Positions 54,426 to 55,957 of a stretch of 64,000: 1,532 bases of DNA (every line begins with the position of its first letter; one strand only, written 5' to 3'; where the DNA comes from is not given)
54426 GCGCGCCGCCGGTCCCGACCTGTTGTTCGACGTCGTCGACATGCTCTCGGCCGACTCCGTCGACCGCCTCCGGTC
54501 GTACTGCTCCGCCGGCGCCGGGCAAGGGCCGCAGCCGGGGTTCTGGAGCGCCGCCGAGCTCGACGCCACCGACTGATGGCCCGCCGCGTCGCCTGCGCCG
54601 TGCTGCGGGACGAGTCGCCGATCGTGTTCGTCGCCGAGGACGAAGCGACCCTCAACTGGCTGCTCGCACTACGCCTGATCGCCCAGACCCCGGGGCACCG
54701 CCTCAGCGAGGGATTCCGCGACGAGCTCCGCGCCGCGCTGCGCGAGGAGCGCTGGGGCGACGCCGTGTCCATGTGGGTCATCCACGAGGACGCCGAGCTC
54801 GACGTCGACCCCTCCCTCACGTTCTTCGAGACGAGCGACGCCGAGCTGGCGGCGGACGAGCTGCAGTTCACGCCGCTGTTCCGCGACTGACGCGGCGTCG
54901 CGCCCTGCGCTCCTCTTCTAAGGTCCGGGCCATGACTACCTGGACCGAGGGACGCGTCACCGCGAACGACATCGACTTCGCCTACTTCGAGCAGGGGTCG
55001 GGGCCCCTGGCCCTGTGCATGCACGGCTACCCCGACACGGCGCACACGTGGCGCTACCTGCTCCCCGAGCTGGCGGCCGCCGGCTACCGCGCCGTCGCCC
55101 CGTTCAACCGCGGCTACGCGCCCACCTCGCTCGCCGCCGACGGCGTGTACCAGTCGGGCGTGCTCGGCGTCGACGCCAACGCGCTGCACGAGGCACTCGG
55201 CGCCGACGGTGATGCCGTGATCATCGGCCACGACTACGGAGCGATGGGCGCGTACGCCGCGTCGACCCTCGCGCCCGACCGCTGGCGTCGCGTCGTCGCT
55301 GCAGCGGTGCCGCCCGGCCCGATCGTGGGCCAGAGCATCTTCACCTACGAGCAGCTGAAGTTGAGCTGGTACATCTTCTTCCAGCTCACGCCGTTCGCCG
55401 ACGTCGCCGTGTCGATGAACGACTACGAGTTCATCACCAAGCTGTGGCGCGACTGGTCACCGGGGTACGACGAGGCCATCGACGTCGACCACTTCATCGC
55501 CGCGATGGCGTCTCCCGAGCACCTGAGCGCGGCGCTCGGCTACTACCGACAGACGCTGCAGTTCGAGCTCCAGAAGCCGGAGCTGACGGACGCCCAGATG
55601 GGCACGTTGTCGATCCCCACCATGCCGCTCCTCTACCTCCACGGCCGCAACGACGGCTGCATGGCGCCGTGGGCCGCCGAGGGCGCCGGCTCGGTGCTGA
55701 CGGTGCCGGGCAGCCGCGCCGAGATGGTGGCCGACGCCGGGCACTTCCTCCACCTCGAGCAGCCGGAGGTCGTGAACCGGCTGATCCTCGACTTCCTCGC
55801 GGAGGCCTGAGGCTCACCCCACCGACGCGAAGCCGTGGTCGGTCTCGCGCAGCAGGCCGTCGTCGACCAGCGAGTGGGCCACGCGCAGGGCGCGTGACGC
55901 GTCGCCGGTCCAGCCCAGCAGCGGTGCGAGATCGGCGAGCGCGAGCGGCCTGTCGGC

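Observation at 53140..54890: Solitary beta-class SPPY DNA methyltransferase with an unassigned ~175-aa C-terminal domain and a 1-nt-overlapping 104-aa partner ORF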

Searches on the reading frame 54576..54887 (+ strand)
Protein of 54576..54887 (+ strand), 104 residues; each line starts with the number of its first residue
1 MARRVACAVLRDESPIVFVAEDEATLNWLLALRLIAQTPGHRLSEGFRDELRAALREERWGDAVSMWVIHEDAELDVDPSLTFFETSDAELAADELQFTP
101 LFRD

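Call 7: search_protein_families(library=ncbifam, proteins=[window:54576-54887:+], max_evalue=1)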
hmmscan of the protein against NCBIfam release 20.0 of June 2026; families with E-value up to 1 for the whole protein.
window:54576-54887:+ (104 aa): 0 families

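Call 8: search_protein_families(library=padloc, proteins=[window:54576-54887:+], max_evalue=1)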
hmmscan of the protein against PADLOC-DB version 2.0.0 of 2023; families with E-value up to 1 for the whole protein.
window:54576-54887:+ (104 aa): 0 families

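Call 9: search_protein_families(library=pfam, proteins=[window:54576-54887:+], max_evalue=1)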
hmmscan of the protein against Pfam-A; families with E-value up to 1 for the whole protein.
window:54576-54887:+ (104 aa): 0 families

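Call 18: find_homologous_proteins(query=window:54576-54887:+, max_evalue=0.01)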
Query window:54576-54887:+ (104 aa): 14 proteins with E <= 0.01 among 25 candidates.
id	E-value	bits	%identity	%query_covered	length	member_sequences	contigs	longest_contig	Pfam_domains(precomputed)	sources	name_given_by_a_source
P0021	3.3e-61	221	100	100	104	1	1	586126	-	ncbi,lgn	ncbi:MAG: hypothetical protein U0Q22_05855 [Acidimicrobiales bacterium]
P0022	1.6e-35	139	66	100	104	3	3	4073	-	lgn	-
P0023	5.6e-35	137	64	96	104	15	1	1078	-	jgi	-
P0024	2.7e-33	132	59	100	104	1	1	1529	-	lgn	-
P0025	2.1e-31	126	60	100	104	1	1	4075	-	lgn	-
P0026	1.3e-30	123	59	96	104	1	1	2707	-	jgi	-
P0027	2.0e-29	119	60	100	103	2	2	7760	-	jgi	jgi:hypothetical protein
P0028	2.1e-29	119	60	96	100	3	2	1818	-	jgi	jgi:hypothetical protein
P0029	2.7e-29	119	58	100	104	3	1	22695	-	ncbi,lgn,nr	ncbi:MAG: hypothetical protein QOK43_622 [Acidimicrobiaceae bacterium]|nr:hypothetical protein [Acid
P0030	3.9e-28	115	57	100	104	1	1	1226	-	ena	-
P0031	1.6e-27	113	55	100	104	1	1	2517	-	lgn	-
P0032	2.3e-26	109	58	100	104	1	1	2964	-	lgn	-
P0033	1.8e-25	107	60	88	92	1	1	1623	-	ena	-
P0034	5.0e-23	99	57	85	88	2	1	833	-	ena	-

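Call 19: find_encoding_contigs(protein=P0029, flank=6000, max_places=3)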
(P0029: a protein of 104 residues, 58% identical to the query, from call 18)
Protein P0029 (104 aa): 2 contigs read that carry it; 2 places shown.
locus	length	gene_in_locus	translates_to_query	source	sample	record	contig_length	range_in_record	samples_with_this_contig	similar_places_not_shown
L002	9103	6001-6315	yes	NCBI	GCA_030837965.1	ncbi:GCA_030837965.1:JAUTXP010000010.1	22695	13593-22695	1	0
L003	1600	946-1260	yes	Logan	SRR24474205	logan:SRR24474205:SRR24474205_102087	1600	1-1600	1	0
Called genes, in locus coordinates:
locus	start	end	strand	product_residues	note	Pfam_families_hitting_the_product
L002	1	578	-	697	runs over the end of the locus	PF00676:E1_dh, PF02779:Transket_pyr, PF02780:Transketolase_C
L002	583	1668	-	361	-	PF02812:ELFV_dehydrog_N, PF00208:ELFV_dehydrog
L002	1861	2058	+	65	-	PF12728:HTH_17, PF00376:MerR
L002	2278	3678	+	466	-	PF01842:ACT (weak), PF13291:ACT_4 (weak), PF00390:malic, PF03949:Malic_M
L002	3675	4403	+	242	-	PF00702:Hydrolase, PF13419:HAD_2, PF13242:Hydrolase_like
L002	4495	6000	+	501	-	PF01555:N6_N4_Mtase, PF08241:Methyltransf_11 (faint)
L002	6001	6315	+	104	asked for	-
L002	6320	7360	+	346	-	-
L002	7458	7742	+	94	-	PF02604:PhdYeFM_antitox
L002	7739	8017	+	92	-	PF05016:ParE_toxin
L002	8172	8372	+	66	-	-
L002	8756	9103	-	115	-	?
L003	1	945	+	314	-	?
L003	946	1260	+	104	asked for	-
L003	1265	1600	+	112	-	?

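Call 20: find_encoding_contigs(protein=P0027, flank=6000, max_places=3)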
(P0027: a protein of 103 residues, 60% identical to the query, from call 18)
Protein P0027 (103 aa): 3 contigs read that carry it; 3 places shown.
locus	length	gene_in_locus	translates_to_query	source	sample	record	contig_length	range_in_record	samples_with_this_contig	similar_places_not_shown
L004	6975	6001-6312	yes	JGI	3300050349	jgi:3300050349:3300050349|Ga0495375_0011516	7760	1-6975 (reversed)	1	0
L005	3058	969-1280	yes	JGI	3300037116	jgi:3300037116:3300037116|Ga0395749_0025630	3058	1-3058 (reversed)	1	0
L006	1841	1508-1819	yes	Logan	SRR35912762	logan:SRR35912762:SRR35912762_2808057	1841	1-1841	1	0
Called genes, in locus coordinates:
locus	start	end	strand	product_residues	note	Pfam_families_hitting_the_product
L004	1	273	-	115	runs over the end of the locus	PF02148:zf-UBP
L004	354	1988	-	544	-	PF00027:cNMP_binding, PF00890:FAD_binding_2 (faint), PF03486:HI0933_like (faint), PF07992:Pyr_redox_2, PF12831:FAD_oxidored (faint), PF13450:NAD_binding_8 (faint), PF13738:Pyr_redox_3 (weak), PF00070:Pyr_redox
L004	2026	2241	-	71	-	-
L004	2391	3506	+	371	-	PF02012:BNR (faint), PF15902:Sortilin-Vps10 (weak)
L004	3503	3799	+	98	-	-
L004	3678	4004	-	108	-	-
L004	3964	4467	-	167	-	-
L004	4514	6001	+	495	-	PF01555:N6_N4_Mtase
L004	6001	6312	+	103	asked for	-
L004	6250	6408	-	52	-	-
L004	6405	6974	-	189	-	?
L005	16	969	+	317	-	PF01555:N6_N4_Mtase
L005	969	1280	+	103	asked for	-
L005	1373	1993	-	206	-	-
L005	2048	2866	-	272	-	PF21863:HTH_67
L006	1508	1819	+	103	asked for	-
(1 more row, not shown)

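Call 21: find_encoding_contigs(protein=P0022, flank=6000, max_places=3)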
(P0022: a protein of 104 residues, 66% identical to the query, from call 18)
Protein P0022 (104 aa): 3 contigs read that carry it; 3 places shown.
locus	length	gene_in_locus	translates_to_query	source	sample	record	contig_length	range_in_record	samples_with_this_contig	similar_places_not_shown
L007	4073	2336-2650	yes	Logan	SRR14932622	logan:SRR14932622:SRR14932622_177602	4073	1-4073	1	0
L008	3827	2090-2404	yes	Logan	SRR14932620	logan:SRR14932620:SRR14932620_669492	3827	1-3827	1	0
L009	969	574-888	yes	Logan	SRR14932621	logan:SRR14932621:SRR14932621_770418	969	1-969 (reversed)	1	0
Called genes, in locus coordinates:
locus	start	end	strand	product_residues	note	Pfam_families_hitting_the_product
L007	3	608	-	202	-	?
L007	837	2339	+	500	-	PF08241:Methyltransf_11 (faint), PF01555:N6_N4_Mtase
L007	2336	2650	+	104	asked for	-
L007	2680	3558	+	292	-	PF00561:Abhydrolase_1, PF12697:Abhydrolase_6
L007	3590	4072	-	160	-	?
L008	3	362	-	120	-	?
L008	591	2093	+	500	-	PF08241:Methyltransf_11 (faint), PF01555:N6_N4_Mtase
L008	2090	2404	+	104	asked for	-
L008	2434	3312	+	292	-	PF00561:Abhydrolase_1, PF12697:Abhydrolase_6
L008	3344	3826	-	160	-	?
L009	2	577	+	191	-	?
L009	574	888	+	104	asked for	-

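Call 38: predict_structure(alignment_id=A3)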
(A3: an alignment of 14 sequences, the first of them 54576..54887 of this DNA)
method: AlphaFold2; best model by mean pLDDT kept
length: 104 residues; sequences in the alignment: 14
mean_pLDDT: 76.4   pTM: 0.69
mean pLDDT of the five models: 76.4, 67.5, 63.7, 61.0, 59.0
residues with pLDDT >= 90: 14; 70-90: 61; 50-70: 23; < 50: 6
segments of 3 or more residues with pLDDT < 50: 78-83
pLDDT, mean of each block of 10 residues (from residue 1): 68 71 85 85 89 92 86 55 54 78 81
secondary structure, 60 per line:
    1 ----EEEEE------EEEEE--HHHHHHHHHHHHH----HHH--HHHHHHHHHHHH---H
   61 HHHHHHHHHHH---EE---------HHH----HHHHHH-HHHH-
elements in order: E5-9 E16-20 H23-35 H45-56 H60-71 H93-98 H100-103

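Call 50: search_protein_families(library=pfam, proteins=[L002:6320-7357:+], max_evalue=1)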
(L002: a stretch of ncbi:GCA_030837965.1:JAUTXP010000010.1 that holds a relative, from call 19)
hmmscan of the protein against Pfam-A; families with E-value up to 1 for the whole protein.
L002:6320-7357:+ (346 aa): 1 family
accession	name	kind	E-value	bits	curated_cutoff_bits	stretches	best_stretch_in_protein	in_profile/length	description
PF21393.2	Phage_pb10_N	-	0.21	12.4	27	1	142-168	20-46/59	Decoration protein pb10 N-terminal domain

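Call 51: search_protein_families(library=padloc, proteins=[L002:6320-7357:+], max_evalue=1)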
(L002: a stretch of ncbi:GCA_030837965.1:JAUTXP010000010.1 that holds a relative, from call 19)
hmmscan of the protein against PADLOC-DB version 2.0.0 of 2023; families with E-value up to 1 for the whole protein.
L002:6320-7357:+ (346 aa): 1 family
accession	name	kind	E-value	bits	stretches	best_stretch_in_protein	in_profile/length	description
PDLC03456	REase_II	-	0.0043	14.2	1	303-324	349-370/387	Type II restriction enzyme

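Call 55: search_solved_structures(query=A4, max_evalue=10, show_alignments=2)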
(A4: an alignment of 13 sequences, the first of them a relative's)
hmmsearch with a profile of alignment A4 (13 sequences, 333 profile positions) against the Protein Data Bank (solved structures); distinct sequences matched with E-value up to 10: 1.
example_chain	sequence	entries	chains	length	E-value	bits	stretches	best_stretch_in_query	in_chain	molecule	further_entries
6zv2_A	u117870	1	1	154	1.3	11.4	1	109-196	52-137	Serine/threonine-protein phosphatase 1 regulatory subunit 10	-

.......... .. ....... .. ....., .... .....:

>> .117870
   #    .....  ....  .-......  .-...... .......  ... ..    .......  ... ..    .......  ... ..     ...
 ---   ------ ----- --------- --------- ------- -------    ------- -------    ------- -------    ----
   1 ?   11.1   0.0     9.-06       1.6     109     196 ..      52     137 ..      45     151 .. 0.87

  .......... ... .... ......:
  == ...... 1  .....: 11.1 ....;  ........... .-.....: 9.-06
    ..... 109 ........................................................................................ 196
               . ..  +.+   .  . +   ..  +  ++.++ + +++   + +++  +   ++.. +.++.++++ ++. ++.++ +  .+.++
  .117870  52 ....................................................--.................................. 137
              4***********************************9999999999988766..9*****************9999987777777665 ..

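Call 58: find_homologous_proteins(query=A4, max_evalue=0.001)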
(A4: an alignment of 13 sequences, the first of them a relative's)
Query A4 (13 sequences) (346 aa, profile of the alignment): 3948 proteins with E <= 0.001 among 8000 candidates; the best 120 are listed.
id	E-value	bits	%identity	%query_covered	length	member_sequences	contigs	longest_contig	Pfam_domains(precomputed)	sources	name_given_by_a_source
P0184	3.2e-171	587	57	97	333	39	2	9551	-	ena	-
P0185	2.6e-170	584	57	96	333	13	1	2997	-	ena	-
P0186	7.6e-170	583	58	97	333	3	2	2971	-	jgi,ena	jgi:hypothetical protein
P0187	1.6e-168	578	56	97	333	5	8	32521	-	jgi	jgi:hypothetical protein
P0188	3.7e-168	577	59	97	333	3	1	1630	-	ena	-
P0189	1.3e-167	575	58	97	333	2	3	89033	-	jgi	-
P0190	3.7e-167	574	56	97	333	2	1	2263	-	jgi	-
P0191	1.3e-166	572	56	97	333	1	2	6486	-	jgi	jgi:hypothetical protein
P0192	3.1e-166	571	56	97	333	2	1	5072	-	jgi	-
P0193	6.4e-166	570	61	97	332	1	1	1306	-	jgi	-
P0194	9.9e-166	569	62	97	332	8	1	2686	-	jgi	-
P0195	1.0e-165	569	59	96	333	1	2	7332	-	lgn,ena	-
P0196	5.4e-165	567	57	97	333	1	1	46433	-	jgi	jgi:hypothetical protein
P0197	1.4e-164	565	59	97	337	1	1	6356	-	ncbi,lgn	-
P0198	7.2e-164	563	61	97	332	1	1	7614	-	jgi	jgi:hypothetical protein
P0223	2.9e-161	554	62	97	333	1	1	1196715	-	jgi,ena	jgi:hypothetical protein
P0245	6.8e-160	550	62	97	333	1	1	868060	-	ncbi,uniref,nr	ncbi:hypothetical protein [Rhabdothermincola salaria]|uniref:hypothetical protein n=1 Tax=Rhabdother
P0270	2.4e-158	545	58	97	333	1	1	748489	-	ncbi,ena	-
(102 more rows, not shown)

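Call 59: find_encoding_contigs(protein=P0245, flank=8000, max_places=2)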
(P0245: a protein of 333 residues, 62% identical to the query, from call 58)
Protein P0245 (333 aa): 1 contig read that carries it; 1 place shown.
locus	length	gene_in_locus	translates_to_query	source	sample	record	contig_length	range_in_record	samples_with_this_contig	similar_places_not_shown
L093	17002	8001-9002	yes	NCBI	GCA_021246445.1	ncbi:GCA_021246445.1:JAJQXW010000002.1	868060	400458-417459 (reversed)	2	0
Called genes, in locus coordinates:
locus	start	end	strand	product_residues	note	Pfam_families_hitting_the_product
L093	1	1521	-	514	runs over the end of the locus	PF13641:Glyco_tranf_2_3, PF10111:Glyco_tranf_2_2 (faint), PF00535:Glycos_transf_2, PF13632:Glyco_trans_2_3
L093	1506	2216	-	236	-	PF02633:Creatininase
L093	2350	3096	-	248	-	PF05762:VWA_CoxE, PF00092:VWA, PF13519:VWA_2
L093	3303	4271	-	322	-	PF00493:MCM (faint), PF20030:bpMoxR, PF01078:Mg_chelatase (faint), PF05496:RuvB_N (faint), PF13191:AAA_16, PF00004:AAA (weak), PF07726:AAA_3, PF07728:AAA_5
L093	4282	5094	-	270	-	PF00106:adh_short, PF01370:Epimerase (weak), PF08659:KR, PF13561:adh_short_C2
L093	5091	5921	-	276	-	PF01012:ETF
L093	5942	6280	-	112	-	PF12838:Fer4_7 (faint), PF14697:Fer4_21 (faint), PF12797:Fer4_2 (faint), PF13237:Fer4_10 (faint), PF13187:Fer4_9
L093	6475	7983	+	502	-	PF08241:Methyltransf_11 (faint), PF13649:Methyltransf_25 (faint), PF01555:N6_N4_Mtase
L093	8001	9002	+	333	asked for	-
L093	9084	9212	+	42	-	PF23709:MftA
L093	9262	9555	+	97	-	PF26520:MftB_chaperone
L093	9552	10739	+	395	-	PF04055:Radical_SAM, PF13186:SPASM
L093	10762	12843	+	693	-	PF00724:Oxidored_FMN, PF01494:FAD_binding_3 (faint), PF07992:Pyr_redox_2 (weak), PF00070:Pyr_redox (weak), PF00890:FAD_binding_2 (weak), PF01266:DAO (weak), PF12831:FAD_oxidored (weak), PF13450:NAD_binding_8 (weak)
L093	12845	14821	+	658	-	PF00724:Oxidored_FMN, PF00070:Pyr_redox (weak), PF00890:FAD_binding_2, PF01266:DAO, PF01494:FAD_binding_3 (weak), PF07992:Pyr_redox_2, PF12831:FAD_oxidored, PF13450:NAD_binding_8, +1 more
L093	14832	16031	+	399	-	PF01012:ETF, PF00766:ETF_alpha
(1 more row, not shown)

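Call 60: find_encoding_contigs(protein=P0223, flank=8000, max_places=2)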
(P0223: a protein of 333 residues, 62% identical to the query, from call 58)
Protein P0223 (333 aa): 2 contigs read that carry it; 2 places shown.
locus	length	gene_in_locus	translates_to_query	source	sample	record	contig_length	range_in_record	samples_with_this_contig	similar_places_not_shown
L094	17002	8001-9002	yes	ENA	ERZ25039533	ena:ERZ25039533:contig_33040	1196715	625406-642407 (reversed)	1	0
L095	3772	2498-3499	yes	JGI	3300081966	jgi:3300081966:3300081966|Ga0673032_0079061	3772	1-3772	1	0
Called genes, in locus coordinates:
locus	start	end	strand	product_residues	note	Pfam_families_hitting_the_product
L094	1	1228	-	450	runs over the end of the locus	-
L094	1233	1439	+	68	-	-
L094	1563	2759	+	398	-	PF00350:Dynamin_N (faint), PF01926:MMR_HSR1, PF04548:AIG1 (faint), PF00009:GTP_EFTU, PF00009:GTP_EFTU, PF01926:MMR_HSR1, PF02421:FeoB_N, PF14714:KH_dom-like, +1 more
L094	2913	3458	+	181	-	PF07811:TadE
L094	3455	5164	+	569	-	PF13400:Tad (weak)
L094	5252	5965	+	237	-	-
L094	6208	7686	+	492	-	PF08241:Methyltransf_11 (faint), PF01555:N6_N4_Mtase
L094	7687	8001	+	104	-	-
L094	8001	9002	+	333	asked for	-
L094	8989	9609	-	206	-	PF01569:PAP2, PF14378:PAP2_3 (weak)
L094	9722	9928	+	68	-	-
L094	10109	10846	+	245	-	PF00106:adh_short, PF13460:NAD_binding_10 (weak), PF13561:adh_short_C2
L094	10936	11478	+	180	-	PF01066:CDP-OH_P_transf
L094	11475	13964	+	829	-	PF00483:NTP_transferase, PF12804:NTP_transf_3, PF00132:Hexapep (weak), PF24894:Hexapep_GlmU (weak), PF25084:LbH_EIF2B, PF25087:GMPPB_C, PF02878:PGM_PMM_I, PF02879:PGM_PMM_II, +1 more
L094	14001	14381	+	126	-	PF01597:GCV_H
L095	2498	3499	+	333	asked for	-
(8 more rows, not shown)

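Call 69: search_protein_families(library=ncbifam, proteins=[L002:6320-7357:+], max_evalue=1)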
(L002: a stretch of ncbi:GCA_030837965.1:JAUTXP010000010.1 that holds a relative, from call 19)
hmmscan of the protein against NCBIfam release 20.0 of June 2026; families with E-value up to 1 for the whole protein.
L002:6320-7357:+ (346 aa): 0 families

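Call 78: fold_search(model_id=the predicted structure, library=viral)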
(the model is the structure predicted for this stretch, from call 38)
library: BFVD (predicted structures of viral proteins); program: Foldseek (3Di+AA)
matches with E <= 10: 86; with E <= 0.001: 0
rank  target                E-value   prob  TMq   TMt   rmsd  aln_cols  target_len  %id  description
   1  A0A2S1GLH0            1.5e+00  0.09  0.31  0.22  10.7       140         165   10  (no name in the UniProt tables at hand)
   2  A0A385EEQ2            1.5e+00  0.05  0.22  0.15  10.5        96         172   14  Uncharacterized protein [Caulobacter phage CcrBL9]
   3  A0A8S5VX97            1.6e+00  0.11  0.31  0.25   7.7        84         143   11  (no name in the UniProt tables at hand)
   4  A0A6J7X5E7            2.1e+00  0.10  0.30  0.35   5.8       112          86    7  Uncharacterized protein [uncultured Caudovirales phage]
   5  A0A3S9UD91            2.3e+00  0.09  0.31  0.40   6.9        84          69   11  Uncharacterized protein [Mycobacterium phage IronMan]
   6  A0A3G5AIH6            2.3e+00  0.01  0.14  0.05  14.6        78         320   14  DUF4804 domain-containing protein [Sylvanvirus sp.]
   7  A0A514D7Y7            2.5e+00  0.08  0.22  0.28   3.7        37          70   16  Uncharacterized protein [Leviviridae sp.]
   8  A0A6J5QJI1            2.5e+00  0.08  0.33  0.35  14.5       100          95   14  Uncharacterized protein [uncultured Caudovirales phage]
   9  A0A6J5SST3            2.5e+00  0.06  0.26  0.31  13.2        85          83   18  Uncharacterized protein [uncultured Caudovirales phage]
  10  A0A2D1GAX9            2.8e+00  0.15  0.36  0.49   8.1        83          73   19  (no name in the UniProt tables at hand)
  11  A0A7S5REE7            3.8e+00  0.14  0.30  0.47   4.7        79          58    9  (no name in the UniProt tables at hand)
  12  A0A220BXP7            3.8e+00  0.08  0.24  0.19   3.2        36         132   17  (no name in the UniProt tables at hand)
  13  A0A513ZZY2            3.8e+00  0.06  0.29  0.34   6.1       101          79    6  Uncharacterized protein [Aeromonas phage LAh_6]
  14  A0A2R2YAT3            3.8e+00  0.04  0.22  0.29  10.2       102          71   12  Uncharacterized protein [Pseudomonas phage PPSC2]
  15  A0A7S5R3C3            4.0e+00  0.11  0.29  0.37   2.6        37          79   14  Uncharacterized protein [Rhizobium phage RHph_N38]
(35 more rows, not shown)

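Call 81: find_encoding_contigs(protein=P0270, flank=5000, max_places=2)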
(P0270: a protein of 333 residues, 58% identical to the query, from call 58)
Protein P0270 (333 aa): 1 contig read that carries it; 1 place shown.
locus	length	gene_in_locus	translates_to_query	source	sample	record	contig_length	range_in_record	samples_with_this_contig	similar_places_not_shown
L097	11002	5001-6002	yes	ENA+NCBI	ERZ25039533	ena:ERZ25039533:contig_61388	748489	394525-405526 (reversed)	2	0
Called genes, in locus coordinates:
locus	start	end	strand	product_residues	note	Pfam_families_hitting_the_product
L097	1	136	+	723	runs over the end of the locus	PF03176:MMPL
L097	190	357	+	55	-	-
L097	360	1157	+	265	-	PF00106:adh_short, PF08659:KR, PF13561:adh_short_C2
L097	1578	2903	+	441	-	PF13641:Glyco_tranf_2_3, PF00535:Glycos_transf_2, PF13632:Glyco_trans_2_3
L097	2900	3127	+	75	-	-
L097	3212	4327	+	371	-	PF08241:Methyltransf_11 (faint), PF01170:UPF0020 (faint), PF13649:Methyltransf_25 (faint), PF01555:N6_N4_Mtase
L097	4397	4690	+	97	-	-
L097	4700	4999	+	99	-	-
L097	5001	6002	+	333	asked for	-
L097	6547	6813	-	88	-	-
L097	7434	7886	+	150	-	PF00903:Glyoxalase, PF12681:Glyoxalase_2 (weak), PF18029:Glyoxalase_6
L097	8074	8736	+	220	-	PF00903:Glyoxalase (weak), PF22677:Ble-like_N (weak)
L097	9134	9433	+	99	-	-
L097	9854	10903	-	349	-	PF16670:PI-PLC-C1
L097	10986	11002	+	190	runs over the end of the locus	PF06559:DCD_N, PF22769:DCD, PF22569:DCD_C, PF00692:dUTPase (weak)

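Call 85: search_protein_families(library=padloc, alignment_id=A4, max_evalue=0.05)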
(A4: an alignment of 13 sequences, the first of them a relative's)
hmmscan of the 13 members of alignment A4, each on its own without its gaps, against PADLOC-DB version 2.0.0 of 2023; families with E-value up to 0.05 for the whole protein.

A. member 1, L002:6320-7357:+ (346 aa): 1 family
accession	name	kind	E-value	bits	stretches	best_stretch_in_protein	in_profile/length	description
PDLC03456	REase_II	-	0.0043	14.2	1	303-324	349-370/387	Type II restriction enzyme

B. families by the number of members that match (of 13 scanned): 1 family
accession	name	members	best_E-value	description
PDLC03456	REase_II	13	2.4e-05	Type II restriction enzyme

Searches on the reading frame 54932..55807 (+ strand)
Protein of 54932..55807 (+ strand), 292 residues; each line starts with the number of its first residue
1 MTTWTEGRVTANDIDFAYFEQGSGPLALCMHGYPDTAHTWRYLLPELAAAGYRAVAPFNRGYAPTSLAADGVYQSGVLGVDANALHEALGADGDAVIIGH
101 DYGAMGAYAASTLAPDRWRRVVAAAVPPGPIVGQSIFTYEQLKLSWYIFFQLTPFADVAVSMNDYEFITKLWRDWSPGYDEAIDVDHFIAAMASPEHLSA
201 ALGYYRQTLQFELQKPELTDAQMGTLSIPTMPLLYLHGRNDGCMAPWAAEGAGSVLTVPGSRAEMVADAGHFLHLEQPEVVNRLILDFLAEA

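Call 94: search_protein_families(library=pfam, proteins=[window:54932-55807:+], max_evalue=0.00001)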
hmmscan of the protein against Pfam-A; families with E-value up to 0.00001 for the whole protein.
window:54932-55807:+ (292 aa): 2 families
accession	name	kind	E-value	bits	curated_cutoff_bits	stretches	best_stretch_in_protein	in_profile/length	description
PF00561.26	Abhydrolase_1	-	2e-15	57.6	25.8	1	28-278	4-245/245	alpha/beta hydrolase fold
PF12697.13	Abhydrolase_6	-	5.6e-14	53.8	26.3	1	28-283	2-216/217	Alpha/beta hydrolase family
